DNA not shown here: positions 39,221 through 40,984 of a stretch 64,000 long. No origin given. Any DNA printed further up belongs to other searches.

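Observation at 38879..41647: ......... intein inserted exactly at the catalytic cysteine of a WecC/WbpA-type UDP-N-acetylhexosamine dehydrogenase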

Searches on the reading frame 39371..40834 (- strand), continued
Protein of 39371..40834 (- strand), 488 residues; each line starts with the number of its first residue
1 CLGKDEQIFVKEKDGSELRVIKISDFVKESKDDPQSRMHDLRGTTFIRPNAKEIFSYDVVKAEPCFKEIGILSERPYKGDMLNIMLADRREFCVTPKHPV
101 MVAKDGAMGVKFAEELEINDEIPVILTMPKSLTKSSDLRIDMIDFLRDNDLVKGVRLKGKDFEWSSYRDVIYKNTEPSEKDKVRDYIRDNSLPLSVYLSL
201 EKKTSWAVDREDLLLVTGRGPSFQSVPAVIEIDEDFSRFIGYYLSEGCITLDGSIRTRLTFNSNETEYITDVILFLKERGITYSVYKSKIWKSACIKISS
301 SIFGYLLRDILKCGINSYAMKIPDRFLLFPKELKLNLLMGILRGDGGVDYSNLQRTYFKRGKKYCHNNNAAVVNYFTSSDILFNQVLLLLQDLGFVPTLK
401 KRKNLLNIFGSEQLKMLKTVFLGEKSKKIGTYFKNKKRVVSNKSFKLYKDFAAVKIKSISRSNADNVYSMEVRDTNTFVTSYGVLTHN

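Call 34: predict_structure(alignment_id=A1)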
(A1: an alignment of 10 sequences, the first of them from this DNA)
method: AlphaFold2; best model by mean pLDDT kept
length: 488 residues; sequences in the alignment: 10
mean_pLDDT: 89.4   pTM: 0.88
mean pLDDT of the five models: 89.4, 88.4, 88.0, 88.0, 87.0
residues with pLDDT >= 90: 305; 70-90: 167; 50-70: 16; < 50: 0
segments of 3 or more residues with pLDDT < 50: none
pLDDT, mean of each block of 10 residues (from residue 1): 91 80 93 92 93 90 90 94 93 94 91 96 88 66 82 87 91 85 89 90 82 86 86 96 95 84 94 95 93 93 91 91 86 95 94 87 86 93 91 90 84 91 94 84 82 95 94 88 81
secondary structure, 60 per line:
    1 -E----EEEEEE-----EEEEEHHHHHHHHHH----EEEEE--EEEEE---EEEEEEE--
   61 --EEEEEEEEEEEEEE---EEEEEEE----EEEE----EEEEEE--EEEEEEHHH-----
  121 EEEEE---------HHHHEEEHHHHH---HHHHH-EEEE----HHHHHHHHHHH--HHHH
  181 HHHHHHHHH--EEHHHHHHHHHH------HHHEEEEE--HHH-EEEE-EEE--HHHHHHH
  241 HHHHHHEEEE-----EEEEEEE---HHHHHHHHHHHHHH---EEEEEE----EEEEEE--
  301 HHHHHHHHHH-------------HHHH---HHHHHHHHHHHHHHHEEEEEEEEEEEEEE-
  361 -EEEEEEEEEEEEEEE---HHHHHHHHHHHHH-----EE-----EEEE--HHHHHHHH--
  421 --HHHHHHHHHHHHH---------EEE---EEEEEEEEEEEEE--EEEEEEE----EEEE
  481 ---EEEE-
elements in order: E7-12 E18-22 H23-32 E37-41 E44-48 E52-58 E63-76 E80-86 E91-94 E99-104 E107-112 E121-125 H135-138 E139-141 H142-146 H150-154 E156-159 H164-174 H177-189 H194-203 E213-217 E224-227 E229-231 H234-246 E247-250 E256-262 H266-279 E283-288 E293-298 H301-310 H324-327 H331-345 E346-359 E362-376 H380-392 E405-408 H411-418 H423-435 E445-447 E451-463 E466-472 E477-480 E484-487

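Call 37: find_encoding_contigs(protein=P0007, flank=3000, max_places=2)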
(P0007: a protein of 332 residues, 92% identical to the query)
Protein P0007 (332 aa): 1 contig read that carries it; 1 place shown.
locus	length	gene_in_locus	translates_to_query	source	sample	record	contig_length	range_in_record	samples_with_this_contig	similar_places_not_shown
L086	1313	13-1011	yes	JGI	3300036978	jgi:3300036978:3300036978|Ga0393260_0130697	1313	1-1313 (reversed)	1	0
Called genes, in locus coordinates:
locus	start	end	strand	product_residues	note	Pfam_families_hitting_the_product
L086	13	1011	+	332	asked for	PF03720:UDPG_MGDP_dh_C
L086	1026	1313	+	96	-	?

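Call 38: find_encoding_contigs(protein=P0010, flank=3000, max_places=2)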
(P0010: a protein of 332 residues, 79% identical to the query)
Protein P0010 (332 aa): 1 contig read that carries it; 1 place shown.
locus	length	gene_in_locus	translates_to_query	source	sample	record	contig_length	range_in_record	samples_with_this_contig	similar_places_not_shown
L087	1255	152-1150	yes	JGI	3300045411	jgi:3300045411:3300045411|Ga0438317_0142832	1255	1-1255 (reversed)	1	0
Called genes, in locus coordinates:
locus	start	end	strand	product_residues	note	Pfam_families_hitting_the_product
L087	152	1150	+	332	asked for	PF03720:UDPG_MGDP_dh_C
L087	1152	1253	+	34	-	?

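Call 40: fold_search(model_id=the predicted structure, library=pdb)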
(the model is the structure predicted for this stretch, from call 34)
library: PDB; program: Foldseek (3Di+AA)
matches with E <= 10: 430; with E <= 0.001: 102
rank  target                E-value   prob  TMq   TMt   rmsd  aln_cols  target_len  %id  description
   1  2cw7                  8.7e-27  1.00  0.62  0.57  10.9       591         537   15  Crystal structure of intein homing endonuclease II (released 2006-04-18)
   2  7qsu                  3.7e-19  1.00  0.58  0.76   7.8       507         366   14  Crystal structure of homing endonuclease-associated TliVMA intein (C1A, d333-339) (released 2022-03-30)
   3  7qss                  1.1e-17  1.00  0.57  0.64  10.4       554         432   14  Crystal structure of homing endonuclease-associated TliVMA intein (C1A) (released 2022-03-30)
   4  1dq3                  2.7e-16  1.00  0.54  0.58   7.1       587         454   13  CRYSTAL STRUCTURE OF AN ARCHAEAL INTEIN-ENCODED HOMING ENDONUCLEASE PI-PFUI (released 2000-07-05)
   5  7qst                  7.6e-16  1.00  0.53  0.69   7.4       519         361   13  Crystal structure of homing endonuclease-associated PhoVMA intein (C1A) (released 2022-03-30)
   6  1vde_B                1.1e-11  1.00  0.40  0.45  24.9       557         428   12  PI-SCEI, A HOMING ENDONUCLEASE WITH PROTEIN SPLICING ACTIVITY (released 1998-04-08)
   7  1vde_A                4.9e-11  1.00  0.39  0.43  24.8       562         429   13  PI-SCEI, A HOMING ENDONUCLEASE WITH PROTEIN SPLICING ACTIVITY (released 1998-04-08)
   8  1ef0_A                1.9e-10  1.00  0.40  0.45  24.9       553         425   11  CRYSTAL STRUCTURE OF PI-SCEI MINIPRECURSOR (released 2000-06-07)
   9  1jva_B                9.3e-10  1.00  0.39  0.43  25.2       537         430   13  CRYSTAL STRUCTURE OF THE VMA1-DERIVED ENDONUCLEASE BEARING THE N AND C EXTEIN PROPEPTIDES (released 2002-08-29)
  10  5o9i_B                1.1e-09  1.00  0.24  0.63   2.4       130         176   22  Crystal structure of transcription factor IIB Mvu mini-intein (released 2017-11-01)
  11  1lws_A                1.1e-09  1.00  0.39  0.44  24.9       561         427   12  Crystal structure of the intein homing endonuclease PI-SceI bound to its recognition sequence (released 2002-09-27)
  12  1jva_A                2.5e-09  1.00  0.39  0.43  25.2       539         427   12  CRYSTAL STRUCTURE OF THE VMA1-DERIVED ENDONUCLEASE BEARING THE N AND C EXTEIN PROPEPTIDES (released 2002-08-29)
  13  5o9i_A                4.3e-09  1.00  0.23  0.64   2.0       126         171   21  Crystal structure of transcription factor IIB Mvu mini-intein (released 2017-11-01)
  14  5o9j_B                7.0e-09  1.00  0.21  0.51   3.9       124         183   18  Crystal structure of transcription factor IIB Mja mini-intein (released 2017-11-01)
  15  2dch                  8.3e-09  1.00  0.32  0.72   7.0       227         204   16  Crystal structure of archaeal intron-encoded homing endonuclease I-Tsp061I (released 2006-07-06)
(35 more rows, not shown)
